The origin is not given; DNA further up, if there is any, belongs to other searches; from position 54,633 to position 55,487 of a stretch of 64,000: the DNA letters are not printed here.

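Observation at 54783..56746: Cobalamin riboswitch controlling a three-gene operon of uncharacterised envelope proteins: candidate novel B12 acquisition system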

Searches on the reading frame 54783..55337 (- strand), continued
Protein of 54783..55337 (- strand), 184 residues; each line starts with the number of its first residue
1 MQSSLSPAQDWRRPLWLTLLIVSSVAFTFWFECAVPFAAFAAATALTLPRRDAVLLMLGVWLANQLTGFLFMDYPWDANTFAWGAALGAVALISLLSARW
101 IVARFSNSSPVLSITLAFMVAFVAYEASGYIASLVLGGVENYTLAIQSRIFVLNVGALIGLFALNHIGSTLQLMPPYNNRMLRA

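Call 78: search_protein_families(library=ncbifam, proteins=[L009:3388-5376:+, L027:2689-5223:+, L088:4386-6335:+, L089:3830-5974:+, L004:3285-5276:+, L067:4001-5917:+, L053:3947-5965:+, L033:439-2433:+, L017:3943-5931:+, L074:4022-5950:+], max_evalue=1e-20)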
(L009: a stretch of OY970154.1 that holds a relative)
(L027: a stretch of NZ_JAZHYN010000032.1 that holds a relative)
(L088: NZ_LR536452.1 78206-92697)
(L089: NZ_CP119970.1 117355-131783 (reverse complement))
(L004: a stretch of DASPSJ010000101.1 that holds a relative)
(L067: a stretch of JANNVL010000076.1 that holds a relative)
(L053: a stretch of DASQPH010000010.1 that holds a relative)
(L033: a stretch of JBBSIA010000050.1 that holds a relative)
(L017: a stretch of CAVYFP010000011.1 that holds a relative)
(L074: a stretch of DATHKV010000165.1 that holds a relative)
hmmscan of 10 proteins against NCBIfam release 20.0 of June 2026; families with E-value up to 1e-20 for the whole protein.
L009:3388-5376:+ (662 aa): 12 families
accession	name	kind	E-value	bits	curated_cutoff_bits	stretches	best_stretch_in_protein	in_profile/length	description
TIGR01779.1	TonB-B12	equivalog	5.9e-83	279.4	599.7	1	36-646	12-604/614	TonB-dependent vitamin B12 receptor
NF007926.1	PRK10641.1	equivalog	1.9e-65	221.6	836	1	32-645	7-606/617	TonB-dependent vitamin B12 receptor BtuB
TIGR01785.1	TonB-hemin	subfamily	1.4e-45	156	316.85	1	378-645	352-666/677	TonB-dependent heme/hemoglobin receptor family protein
NF010010.0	PRK13483.1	equivalog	4.2e-42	144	927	1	27-197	8-177/660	ligand-gated channel protein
TIGR01786.1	TonB-hemlactrns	subfamily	7.3e-35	120.5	323.75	0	432-643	448-694/719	TonB-dependent hemoglobin/transferrin/lactoferrin family receptor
NF010012.0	PRK13486.1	equivalog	2.5e-33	115.4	924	0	72-193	42-168/696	TonB-dependent receptor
TIGR01783.1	TonB-siderophor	subfamily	3.3e-31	108.6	223.5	0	73-212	3-137/649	TonB-dependent siderophore receptor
NF010038.0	PRK13513.1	equivalog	9.3e-30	103.7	942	1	31-195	11-177/659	ligand-gated channel protein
NF007478.2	PRK10064.1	equivalog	3.4e-29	101.6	745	0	54-185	29-160/663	catecholate siderophore receptor CirA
NF050067.1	TonBEntbctnRecCfrA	equivalog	3.8e-26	91.6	1200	0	31-197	6-172/698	TonB-dependent ferric enterobactin receptor CfrA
TIGR04056.1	OMP_RagA_SusC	subfamily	1.2e-25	90.1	368.25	0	54-197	77-219/981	SusC/RagA family TonB-linked outer membrane protein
NF010011.0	PRK13484.1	equivalog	2.5e-24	85.5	1197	0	50-185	25-161/682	IreA family TonB-dependent siderophore receptor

L027:2689-5223:+ (844 aa): 9 families
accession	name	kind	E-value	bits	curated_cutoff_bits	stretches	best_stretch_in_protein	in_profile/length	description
TIGR01783.1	TonB-siderophor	subfamily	1.9e-76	258.1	223.5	1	115-844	1-649/649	TonB-dependent siderophore receptor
NF007465.0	PRK10044.1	equivalog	2.6e-51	174.7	803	1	99-790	62-701/726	ferrichrome porin FhuA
NF010651.0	PRK14050.1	equivalog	4.3e-49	167.3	884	1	97-790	60-705/730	TonB-dependent siderophore receptor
NF047944.1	FoxamRcptFoxA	equivalog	9.3e-47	159.7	1300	1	98-519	36-440/697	ferrioxamine B receptor FoxA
NF010650.0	PRK14049.1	equivalog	2.9e-46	158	904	1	96-788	62-704/729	ferrioxamine B receptor precursor protein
NF007349.0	PRK09840.1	equivalog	7.4e-40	136.6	686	0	100-299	55-247/760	catecholate siderophore receptor Fiu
NF049960.1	siderphRecptFauA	equivalog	5.4e-36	124.3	900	1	89-314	50-270/727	TonB-dependent alcaligin siderophore receptor FauA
TIGR01785.1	TonB-hemin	subfamily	5.2e-32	111.1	316.85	0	106-231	8-134/677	TonB-dependent heme/hemoglobin receptor family protein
NF041535.1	TonB_rec_PqqU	equivalog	2.4e-21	75.8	1200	0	113-256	13-160/676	TonB-dependent receptor PqqU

L088:4386-6335:+ (649 aa): 11 families
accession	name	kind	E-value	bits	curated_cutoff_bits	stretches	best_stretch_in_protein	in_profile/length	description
TIGR01779.1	TonB-B12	equivalog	2.2e-72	244.5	599.7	1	25-632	14-603/614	TonB-dependent vitamin B12 receptor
NF007926.1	PRK10641.1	equivalog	1.2e-54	185.9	836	1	18-630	6-604/617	TonB-dependent vitamin B12 receptor BtuB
TIGR01785.1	TonB-hemin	subfamily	8.7e-44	150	316.85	1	377-631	367-663/677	TonB-dependent heme/hemoglobin receptor family protein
NF010010.0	PRK13483.1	equivalog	4.8e-39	133.9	927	0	27-174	20-167/660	ligand-gated channel protein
TIGR01786.1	TonB-hemlactrns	subfamily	2.8e-35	121.8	323.75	0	57-171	19-135/719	TonB-dependent hemoglobin/transferrin/lactoferrin family receptor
NF010012.0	PRK13486.1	equivalog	2.1e-29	102.4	924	0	60-179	43-167/696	TonB-dependent receptor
TIGR01783.1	TonB-siderophor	subfamily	9.1e-28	97.2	223.5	0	60-199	3-137/649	TonB-dependent siderophore receptor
TIGR04056.1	OMP_RagA_SusC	subfamily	2.7e-27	95.5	368.25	0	45-181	81-216/981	SusC/RagA family TonB-linked outer membrane protein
NF010038.0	PRK13513.1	equivalog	3.9e-27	95.1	942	0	19-174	12-169/659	ligand-gated channel protein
NF007478.2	PRK10064.1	equivalog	1.8e-26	92.6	745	0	45-171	33-159/663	catecholate siderophore receptor CirA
NF050067.1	TonBEntbctnRecCfrA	equivalog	4.5e-21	74.8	1200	0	40-172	24-160/698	TonB-dependent ferric enterobactin receptor CfrA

L089:3830-5974:+ (714 aa): 14 families
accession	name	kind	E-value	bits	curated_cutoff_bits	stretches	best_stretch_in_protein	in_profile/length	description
TIGR01779.1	TonB-B12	equivalog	5e-60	203.7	599.7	1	94-712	28-612/614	TonB-dependent vitamin B12 receptor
NF007926.1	PRK10641.1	equivalog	2.8e-49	168.2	836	1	113-714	46-617/617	TonB-dependent vitamin B12 receptor BtuB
TIGR01783.1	TonB-siderophor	subfamily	2.5e-43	148.7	223.5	1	479-714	408-649/649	TonB-dependent siderophore receptor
TIGR01785.1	TonB-hemin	subfamily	4.5e-38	131.1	316.85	1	368-714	278-677/677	TonB-dependent heme/hemoglobin receptor family protein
NF053590.1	TonB_dep_TOL0244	equivalog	4e-37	128.1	645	0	103-241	20-158/604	TOL_0244 family TonB-dependent receptor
NF010010.0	PRK13483.1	equivalog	3.9e-33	114.4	927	0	105-227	44-167/660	ligand-gated channel protein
TIGR01786.1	TonB-hemlactrns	subfamily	2.6e-30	105.4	323.75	0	395-692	333-685/719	TonB-dependent hemoglobin/transferrin/lactoferrin family receptor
NF010038.0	PRK13513.1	equivalog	1.3e-25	90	942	0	107-232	48-174/659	ligand-gated channel protein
NF007478.2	PRK10064.1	equivalog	5.9e-25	87.6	745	0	105-224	41-159/663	catecholate siderophore receptor CirA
NF010011.0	PRK13484.1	equivalog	3.7e-23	81.7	1197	0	109-240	45-173/682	IreA family TonB-dependent siderophore receptor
NF010651.0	PRK14050.1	equivalog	4.1e-23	81.4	884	0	106-241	74-204/730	TonB-dependent siderophore receptor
NF041535.1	TonB_rec_PqqU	equivalog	3.6e-22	78.4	1200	0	495-692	438-642/676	TonB-dependent receptor PqqU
NF049946.1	TonB_dep_CU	exception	4.1e-22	78.3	700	0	386-714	349-682/683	TonB-dependent receptor, CU motif-type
NF010012.0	PRK13486.1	equivalog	3.1e-21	75.4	924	0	109-229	40-164/696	TonB-dependent receptor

L004:3285-5276:+ (663 aa): 18 families
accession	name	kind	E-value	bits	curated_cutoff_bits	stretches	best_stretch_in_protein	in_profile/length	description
TIGR01779.1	TonB-B12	equivalog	1.6e-92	311.1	599.7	1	35-641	14-599/614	TonB-dependent vitamin B12 receptor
NF007926.1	PRK10641.1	equivalog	3.1e-75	253.9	836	1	53-643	29-604/617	TonB-dependent vitamin B12 receptor BtuB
NF010010.0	PRK13483.1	equivalog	5e-55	186.7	927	2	362-645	339-649/660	ligand-gated channel protein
TIGR01785.1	TonB-hemin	subfamily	4.6e-49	167.5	316.85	2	432-643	424-662/677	TonB-dependent heme/hemoglobin receptor family protein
TIGR01786.1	TonB-hemlactrns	subfamily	6.2e-44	150.4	323.75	2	408-639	419-690/719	TonB-dependent hemoglobin/transferrin/lactoferrin family receptor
TIGR01783.1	TonB-siderophor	subfamily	1.9e-41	142.4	223.5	1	69-210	3-139/649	TonB-dependent siderophore receptor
NF010038.0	PRK13513.1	equivalog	4.4e-39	134.5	942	1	44-182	28-168/659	ligand-gated channel protein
NF007478.2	PRK10064.1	equivalog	5.2e-38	130.7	745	1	28-180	7-159/663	catecholate siderophore receptor CirA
NF010012.0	PRK13486.1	equivalog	2.7e-35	121.9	924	0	54-181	28-160/696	TonB-dependent receptor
NF010011.0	PRK13484.1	equivalog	4.7e-34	117.7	1197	0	53-180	32-160/682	IreA family TonB-dependent siderophore receptor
NF050067.1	TonBEntbctnRecCfrA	equivalog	1.3e-33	116.3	1200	0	43-180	18-159/698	TonB-dependent ferric enterobactin receptor CfrA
NF010048.1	PRK13524.1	subfamily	2.2e-29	102.4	493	0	66-190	51-185/744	FepA family TonB-dependent siderophore receptor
TIGR04056.1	OMP_RagA_SusC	subfamily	5.9e-29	101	368.25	0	64-193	90-219/981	SusC/RagA family TonB-linked outer membrane protein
NF053590.1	TonB_dep_TOL0244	equivalog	6.9e-29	100.9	645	1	55-183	15-144/604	TOL_0244 family TonB-dependent receptor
NF049946.1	TonB_dep_CU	exception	2.5e-26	92.2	700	0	88-220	78-215/683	TonB-dependent receptor, CU motif-type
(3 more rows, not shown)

L067:4001-5917:+ (638 aa): 14 families
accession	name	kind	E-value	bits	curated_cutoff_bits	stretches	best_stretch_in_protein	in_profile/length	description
TIGR01779.1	TonB-B12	equivalog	6e-89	299.2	599.7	1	18-635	10-611/614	TonB-dependent vitamin B12 receptor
NF007926.1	PRK10641.1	equivalog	3.2e-65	220.9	836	1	37-629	23-608/617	TonB-dependent vitamin B12 receptor BtuB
TIGR01783.1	TonB-siderophor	subfamily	5.7e-48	164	223.5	2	359-625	357-629/649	TonB-dependent siderophore receptor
TIGR01785.1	TonB-hemin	subfamily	7.7e-47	160.1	316.85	1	331-637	328-676/677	TonB-dependent heme/hemoglobin receptor family protein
NF010010.0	PRK13483.1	equivalog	4.7e-43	147.1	927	2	16-182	12-176/660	ligand-gated channel protein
NF010038.0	PRK13513.1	equivalog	2.9e-41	141.8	942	1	19-190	15-186/659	ligand-gated channel protein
NF007478.2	PRK10064.1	equivalog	1.3e-34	119.5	745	0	8-182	5-171/663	catecholate siderophore receptor CirA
NF010011.0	PRK13484.1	equivalog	1.3e-33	116.2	1197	0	39-170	28-160/682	IreA family TonB-dependent siderophore receptor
TIGR01786.1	TonB-hemlactrns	subfamily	3.2e-33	115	323.75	0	43-169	2-134/719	TonB-dependent hemoglobin/transferrin/lactoferrin family receptor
NF010048.1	PRK13524.1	subfamily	2.2e-32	112.4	493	0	39-182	38-189/744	FepA family TonB-dependent siderophore receptor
TIGR04056.1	OMP_RagA_SusC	subfamily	7.6e-28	97.3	368.25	0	42-191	79-227/981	SusC/RagA family TonB-linked outer membrane protein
NF010012.0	PRK13486.1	equivalog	4.8e-27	94.6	924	0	40-190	24-179/696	TonB-dependent receptor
NF010051.0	PRK13528.1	subfamily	1.8e-26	92.6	583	0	38-181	31-184/727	FepA family TonB-dependent siderophore receptor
NF049947.1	TonB_dep_PCPU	exception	5.9e-22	77.6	800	0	27-260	24-254/685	TonB-dependent receptor, PCPU motif-type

L053:3947-5965:+ (672 aa): 16 families
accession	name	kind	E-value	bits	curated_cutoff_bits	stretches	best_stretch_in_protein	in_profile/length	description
TIGR01779.1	TonB-B12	equivalog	2e-85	287.6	599.7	1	32-636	17-603/614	TonB-dependent vitamin B12 receptor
NF007926.1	PRK10641.1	equivalog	6e-81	272.8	836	1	29-637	14-607/617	TonB-dependent vitamin B12 receptor BtuB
TIGR01785.1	TonB-hemin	subfamily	8.2e-54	183.2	316.85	2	374-632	360-660/677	TonB-dependent heme/hemoglobin receptor family protein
NF010010.0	PRK13483.1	equivalog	2.4e-51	174.5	927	2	15-183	11-175/660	ligand-gated channel protein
TIGR01786.1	TonB-hemlactrns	subfamily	1.4e-44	152.6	323.75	2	44-170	2-135/719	TonB-dependent hemoglobin/transferrin/lactoferrin family receptor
TIGR01783.1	TonB-siderophor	subfamily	1.8e-44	152.4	223.5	2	58-207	1-149/649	TonB-dependent siderophore receptor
NF007478.2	PRK10064.1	equivalog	2.8e-41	141.6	745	1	37-170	25-159/663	catecholate siderophore receptor CirA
NF010038.0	PRK13513.1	equivalog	1.1e-38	133.3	942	1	30-172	23-168/659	ligand-gated channel protein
NF010012.0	PRK13486.1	equivalog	4e-35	121.3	924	1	42-171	25-160/696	TonB-dependent receptor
NF010048.1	PRK13524.1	subfamily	5.6e-34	117.7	493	0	375-626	430-711/744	FepA family TonB-dependent siderophore receptor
NF010011.0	PRK13484.1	equivalog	2.4e-28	98.8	1197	0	31-170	19-160/682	IreA family TonB-dependent siderophore receptor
NF050067.1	TonBEntbctnRecCfrA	equivalog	4.3e-28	98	1200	0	31-170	15-159/698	TonB-dependent ferric enterobactin receptor CfrA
NF010051.0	PRK13528.1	subfamily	9.5e-28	96.8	583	0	21-172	13-175/727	FepA family TonB-dependent siderophore receptor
NF053590.1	TonB_dep_TOL0244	equivalog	1.5e-27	96.5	645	1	46-196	15-164/604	TOL_0244 family TonB-dependent receptor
TIGR04056.1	OMP_RagA_SusC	subfamily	2.2e-26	92.5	368.25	0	35-178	71-214/981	SusC/RagA family TonB-linked outer membrane protein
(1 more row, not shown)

L033:439-2433:+ (664 aa): 16 families
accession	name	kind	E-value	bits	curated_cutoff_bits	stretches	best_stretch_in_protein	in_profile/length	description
TIGR01779.1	TonB-B12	equivalog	5.9e-90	302.5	599.7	1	17-636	13-607/614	TonB-dependent vitamin B12 receptor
NF007926.1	PRK10641.1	equivalog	2.7e-78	264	836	1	36-633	25-607/617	TonB-dependent vitamin B12 receptor BtuB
NF010010.0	PRK13483.1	equivalog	4.9e-54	183.4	927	2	24-200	19-193/660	ligand-gated channel protein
TIGR01785.1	TonB-hemin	subfamily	1.4e-53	182.4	316.85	2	376-642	366-676/677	TonB-dependent heme/hemoglobin receptor family protein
TIGR01783.1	TonB-siderophor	subfamily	3.3e-46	158.2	223.5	1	55-204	2-150/649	TonB-dependent siderophore receptor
TIGR01786.1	TonB-hemlactrns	subfamily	3.9e-45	154.4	323.75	2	40-166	2-135/719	TonB-dependent hemoglobin/transferrin/lactoferrin family receptor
NF010038.0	PRK13513.1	equivalog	4.7e-39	134.5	942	1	36-196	33-191/659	ligand-gated channel protein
NF007478.2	PRK10064.1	equivalog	6.7e-39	133.7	745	1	37-177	29-168/663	catecholate siderophore receptor CirA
NF010012.0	PRK13486.1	equivalog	1.8e-35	122.4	924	1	38-168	24-161/696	TonB-dependent receptor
NF050067.1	TonBEntbctnRecCfrA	equivalog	9.5e-30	103.5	1200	0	37-166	25-159/698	TonB-dependent ferric enterobactin receptor CfrA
TIGR04056.1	OMP_RagA_SusC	subfamily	4.3e-29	101.5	368.25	0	39-174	79-214/981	SusC/RagA family TonB-linked outer membrane protein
NF010048.1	PRK13524.1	subfamily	6.1e-29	101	493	0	27-170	29-181/744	FepA family TonB-dependent siderophore receptor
NF053590.1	TonB_dep_TOL0244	equivalog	1.4e-28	99.9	645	1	42-168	15-143/604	TOL_0244 family TonB-dependent receptor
NF010011.0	PRK13484.1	equivalog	2.8e-27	95.3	1197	0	38-166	30-160/682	IreA family TonB-dependent siderophore receptor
NF049946.1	TonB_dep_CU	exception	2.2e-25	89.1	700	0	75-206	78-215/683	TonB-dependent receptor, CU motif-type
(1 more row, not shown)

L017:3943-5931:+ (662 aa): 12 families
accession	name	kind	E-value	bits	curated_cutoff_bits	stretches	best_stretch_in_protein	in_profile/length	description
TIGR01779.1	TonB-B12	equivalog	6.5e-72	243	599.7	1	39-645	15-603/614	TonB-dependent vitamin B12 receptor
NF007926.1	PRK10641.1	equivalog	3e-56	191.2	836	1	32-643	7-604/617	TonB-dependent vitamin B12 receptor BtuB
TIGR01785.1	TonB-hemin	subfamily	8.7e-47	159.9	316.85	1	389-644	366-663/677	TonB-dependent heme/hemoglobin receptor family protein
NF010010.0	PRK13483.1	equivalog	4e-43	147.4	927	1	38-185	18-165/660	ligand-gated channel protein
TIGR01786.1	TonB-hemlactrns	subfamily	4e-39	134.5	323.75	0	379-642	423-693/719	TonB-dependent hemoglobin/transferrin/lactoferrin family receptor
NF010012.0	PRK13486.1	equivalog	6.3e-31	107.5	924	0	73-194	43-169/696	TonB-dependent receptor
TIGR01783.1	TonB-siderophor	subfamily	1.7e-30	106.3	223.5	0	73-212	3-137/649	TonB-dependent siderophore receptor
TIGR04056.1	OMP_RagA_SusC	subfamily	3e-30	105.3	368.25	0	58-186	81-207/981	SusC/RagA family TonB-linked outer membrane protein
NF007478.2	PRK10064.1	equivalog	5.1e-27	94.4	745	0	58-184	33-159/663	catecholate siderophore receptor CirA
NF010038.0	PRK13513.1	equivalog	8.9e-27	93.9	942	0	39-185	19-167/659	ligand-gated channel protein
NF050067.1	TonBEntbctnRecCfrA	equivalog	4.5e-23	81.4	1200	0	52-184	23-159/698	TonB-dependent ferric enterobactin receptor CfrA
NF010011.0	PRK13484.1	equivalog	2.1e-22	79.2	1197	0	59-183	34-159/682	IreA family TonB-dependent siderophore receptor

L074:4022-5950:+ (642 aa): 15 families
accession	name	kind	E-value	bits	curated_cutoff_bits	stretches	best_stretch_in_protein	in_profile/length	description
TIGR01779.1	TonB-B12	equivalog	1.5e-88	298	599.7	1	16-630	8-602/614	TonB-dependent vitamin B12 receptor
NF007926.1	PRK10641.1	equivalog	4.9e-75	253.3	836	1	36-623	22-598/617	TonB-dependent vitamin B12 receptor BtuB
TIGR01785.1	TonB-hemin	subfamily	4.7e-50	170.7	316.85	2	411-629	414-662/677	TonB-dependent heme/hemoglobin receptor family protein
NF010010.0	PRK13483.1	equivalog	1.6e-48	165.2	927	1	13-620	5-637/660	ligand-gated channel protein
TIGR01786.1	TonB-hemlactrns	subfamily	1e-41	143.1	323.75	1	420-630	450-695/719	TonB-dependent hemoglobin/transferrin/lactoferrin family receptor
TIGR01783.1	TonB-siderophor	subfamily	3.1e-39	135.2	223.5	1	58-206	2-148/649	TonB-dependent siderophore receptor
NF010038.0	PRK13513.1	equivalog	2.9e-37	128.5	942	1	20-172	13-168/659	ligand-gated channel protein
NF010012.0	PRK13486.1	equivalog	1.1e-31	109.9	924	0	47-184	31-171/696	TonB-dependent receptor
NF053590.1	TonB_dep_TOL0244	equivalog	1.1e-30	106.9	645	1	44-216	13-187/604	TOL_0244 family TonB-dependent receptor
NF007478.2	PRK10064.1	equivalog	1.2e-30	106.3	745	1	37-170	26-159/663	catecholate siderophore receptor CirA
NF050067.1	TonBEntbctnRecCfrA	equivalog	1.3e-29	103.1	1200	0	29-172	14-161/698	TonB-dependent ferric enterobactin receptor CfrA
TIGR04056.1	OMP_RagA_SusC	subfamily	1.4e-28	99.7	368.25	0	39-179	76-215/981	SusC/RagA family TonB-linked outer membrane protein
NF010048.1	PRK13524.1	subfamily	4.5e-28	98.1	493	0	35-175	34-182/744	FepA family TonB-dependent siderophore receptor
NF010011.0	PRK13484.1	equivalog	3.1e-25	88.5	1197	0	17-171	11-161/682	IreA family TonB-dependent siderophore receptor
NF010051.0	PRK13528.1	subfamily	4.1e-24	84.8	583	0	29-171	22-174/727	FepA family TonB-dependent siderophore receptor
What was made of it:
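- Nine of ten such receptors match the BtuB models TIGR01779/NF007926 best and over their full length (204-311 bits for TIGR01779), although below the equivalog cutoff (call 78). Nine of ten co-operonic receptors match the BtuB models best (call 78).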
